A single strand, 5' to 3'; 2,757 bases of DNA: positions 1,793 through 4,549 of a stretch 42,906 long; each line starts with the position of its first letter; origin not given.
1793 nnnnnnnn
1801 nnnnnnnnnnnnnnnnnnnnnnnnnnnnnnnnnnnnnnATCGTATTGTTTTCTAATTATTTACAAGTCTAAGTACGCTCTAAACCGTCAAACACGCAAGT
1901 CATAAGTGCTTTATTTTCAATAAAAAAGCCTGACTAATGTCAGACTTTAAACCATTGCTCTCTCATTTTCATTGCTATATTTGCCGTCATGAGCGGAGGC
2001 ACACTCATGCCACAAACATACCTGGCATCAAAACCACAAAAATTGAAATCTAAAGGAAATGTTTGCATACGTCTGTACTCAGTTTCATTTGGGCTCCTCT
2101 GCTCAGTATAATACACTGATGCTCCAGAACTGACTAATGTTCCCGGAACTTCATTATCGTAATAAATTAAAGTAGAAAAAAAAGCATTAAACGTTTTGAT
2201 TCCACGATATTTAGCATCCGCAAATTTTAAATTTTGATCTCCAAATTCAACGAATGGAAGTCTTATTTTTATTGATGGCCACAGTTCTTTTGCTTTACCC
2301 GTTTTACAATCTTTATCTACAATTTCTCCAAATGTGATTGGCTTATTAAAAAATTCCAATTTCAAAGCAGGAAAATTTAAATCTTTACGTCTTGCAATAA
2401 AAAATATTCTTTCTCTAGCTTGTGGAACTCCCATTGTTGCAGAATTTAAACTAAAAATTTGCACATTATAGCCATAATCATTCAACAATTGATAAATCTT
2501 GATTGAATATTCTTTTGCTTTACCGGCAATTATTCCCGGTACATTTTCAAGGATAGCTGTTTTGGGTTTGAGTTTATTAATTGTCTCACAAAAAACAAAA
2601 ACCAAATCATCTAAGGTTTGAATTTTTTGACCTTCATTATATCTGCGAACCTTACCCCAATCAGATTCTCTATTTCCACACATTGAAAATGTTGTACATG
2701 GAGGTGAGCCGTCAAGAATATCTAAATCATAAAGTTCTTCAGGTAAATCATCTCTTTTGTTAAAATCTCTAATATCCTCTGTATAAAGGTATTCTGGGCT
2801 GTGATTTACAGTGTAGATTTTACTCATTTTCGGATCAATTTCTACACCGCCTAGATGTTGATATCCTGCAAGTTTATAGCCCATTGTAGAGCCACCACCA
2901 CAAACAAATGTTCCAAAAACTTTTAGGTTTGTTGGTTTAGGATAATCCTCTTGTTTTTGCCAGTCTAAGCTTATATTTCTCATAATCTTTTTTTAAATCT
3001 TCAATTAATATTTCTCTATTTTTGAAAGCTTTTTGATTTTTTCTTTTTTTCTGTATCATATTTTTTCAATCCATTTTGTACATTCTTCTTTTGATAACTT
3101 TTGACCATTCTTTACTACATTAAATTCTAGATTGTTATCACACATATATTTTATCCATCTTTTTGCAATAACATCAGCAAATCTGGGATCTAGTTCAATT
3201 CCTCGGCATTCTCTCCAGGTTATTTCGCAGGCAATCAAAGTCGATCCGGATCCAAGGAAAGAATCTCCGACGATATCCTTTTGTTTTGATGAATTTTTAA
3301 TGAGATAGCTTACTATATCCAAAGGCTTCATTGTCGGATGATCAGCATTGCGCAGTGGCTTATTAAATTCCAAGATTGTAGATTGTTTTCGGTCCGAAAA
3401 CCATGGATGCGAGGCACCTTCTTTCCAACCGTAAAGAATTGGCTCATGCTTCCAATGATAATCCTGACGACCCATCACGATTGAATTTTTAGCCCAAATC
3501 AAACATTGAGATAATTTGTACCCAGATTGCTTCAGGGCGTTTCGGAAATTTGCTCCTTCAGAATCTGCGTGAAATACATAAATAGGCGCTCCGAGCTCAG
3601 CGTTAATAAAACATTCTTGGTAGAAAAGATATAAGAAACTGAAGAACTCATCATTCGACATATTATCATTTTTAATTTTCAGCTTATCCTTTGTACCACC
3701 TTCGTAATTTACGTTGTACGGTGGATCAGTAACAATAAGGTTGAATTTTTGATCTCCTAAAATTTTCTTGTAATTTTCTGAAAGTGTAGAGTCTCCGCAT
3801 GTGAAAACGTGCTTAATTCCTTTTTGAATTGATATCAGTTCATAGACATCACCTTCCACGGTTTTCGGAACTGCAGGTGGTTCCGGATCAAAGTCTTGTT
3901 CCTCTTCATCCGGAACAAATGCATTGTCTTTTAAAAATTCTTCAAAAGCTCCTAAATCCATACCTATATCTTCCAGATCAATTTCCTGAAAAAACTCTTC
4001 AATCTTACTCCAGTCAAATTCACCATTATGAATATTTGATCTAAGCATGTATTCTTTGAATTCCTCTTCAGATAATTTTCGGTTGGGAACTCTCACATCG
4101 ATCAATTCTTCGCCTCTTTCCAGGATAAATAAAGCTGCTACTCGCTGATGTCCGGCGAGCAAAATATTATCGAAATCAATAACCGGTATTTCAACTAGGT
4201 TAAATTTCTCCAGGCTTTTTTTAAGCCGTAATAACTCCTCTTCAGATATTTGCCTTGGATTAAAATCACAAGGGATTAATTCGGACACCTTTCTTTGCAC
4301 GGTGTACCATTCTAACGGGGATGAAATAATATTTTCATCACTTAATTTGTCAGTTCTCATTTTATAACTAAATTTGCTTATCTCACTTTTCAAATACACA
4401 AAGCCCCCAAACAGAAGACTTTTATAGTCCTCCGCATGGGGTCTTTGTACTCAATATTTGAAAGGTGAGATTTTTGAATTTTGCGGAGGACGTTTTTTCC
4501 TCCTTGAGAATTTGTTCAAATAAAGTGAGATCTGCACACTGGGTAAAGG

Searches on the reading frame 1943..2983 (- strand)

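Call 68: search_protein_families(library=pfam, proteins=[window:1943-2983:-], max_evalue=0.01)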
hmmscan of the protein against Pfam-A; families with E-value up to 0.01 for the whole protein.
window:1943-2983:- (347 aa): 1 family
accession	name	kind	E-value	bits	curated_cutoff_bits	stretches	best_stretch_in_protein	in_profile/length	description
PF00145.23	DNA_methylase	-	8.8e-39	134.2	22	1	26-340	7-322/324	C-5 cytosine-specific DNA methylase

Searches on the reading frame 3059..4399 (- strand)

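Call 9: search_protein_families(library=phrogs, proteins=[window:3059-4399:-], max_evalue=0.001)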
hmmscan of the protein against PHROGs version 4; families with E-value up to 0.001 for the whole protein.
window:3059-4399:- (447 aa): 15 families
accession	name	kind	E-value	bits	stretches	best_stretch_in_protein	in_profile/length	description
phrog_498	-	other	3.9e-124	416.5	1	33-439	35-439/633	DNA methyltransferase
phrog_23085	-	unknown function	1.3e-38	132.8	1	317-442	3-132/138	-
phrog_67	-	other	2.1e-36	127.3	1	213-426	137-354/743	DNA methyltransferase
phrog_3008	-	other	1.9e-21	77.5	1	346-439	142-235/244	DNA methyltransferase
phrog_620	-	DNA, RNA and nucleotide metabolism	3.3e-20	74.1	1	33-178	9-149/217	ParB-like partition protein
phrog_9353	-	unknown function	4.4e-16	60.5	1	39-168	17-149/245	-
phrog_18293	-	other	1.8e-15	57.9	1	340-415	32-107/119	methyltransferase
phrog_940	-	DNA, RNA and nucleotide metabolism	2.5e-13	51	1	34-176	7-150/388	nuclease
phrog_8071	-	DNA, RNA and nucleotide metabolism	2.1e-12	48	1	34-247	8-222/389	ParB-like partition protein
phrog_6952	-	other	1.7e-08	35.5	1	352-406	112-167/181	DNA methyltransferase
phrog_930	-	DNA, RNA and nucleotide metabolism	1e-07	33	1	33-154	7-126/223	ParB-like partition protein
phrog_23148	-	unknown function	6.7e-07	30.5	1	351-415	82-146/165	-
phrog_5475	-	unknown function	1.7e-06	28.1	1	38-90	8-59/458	-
phrog_6025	-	other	3.8e-06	27.6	1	214-309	26-115/192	DNA methyltransferase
phrog_8769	-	other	4.5e-06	27.4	1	372-417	10-55/71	methyltransferase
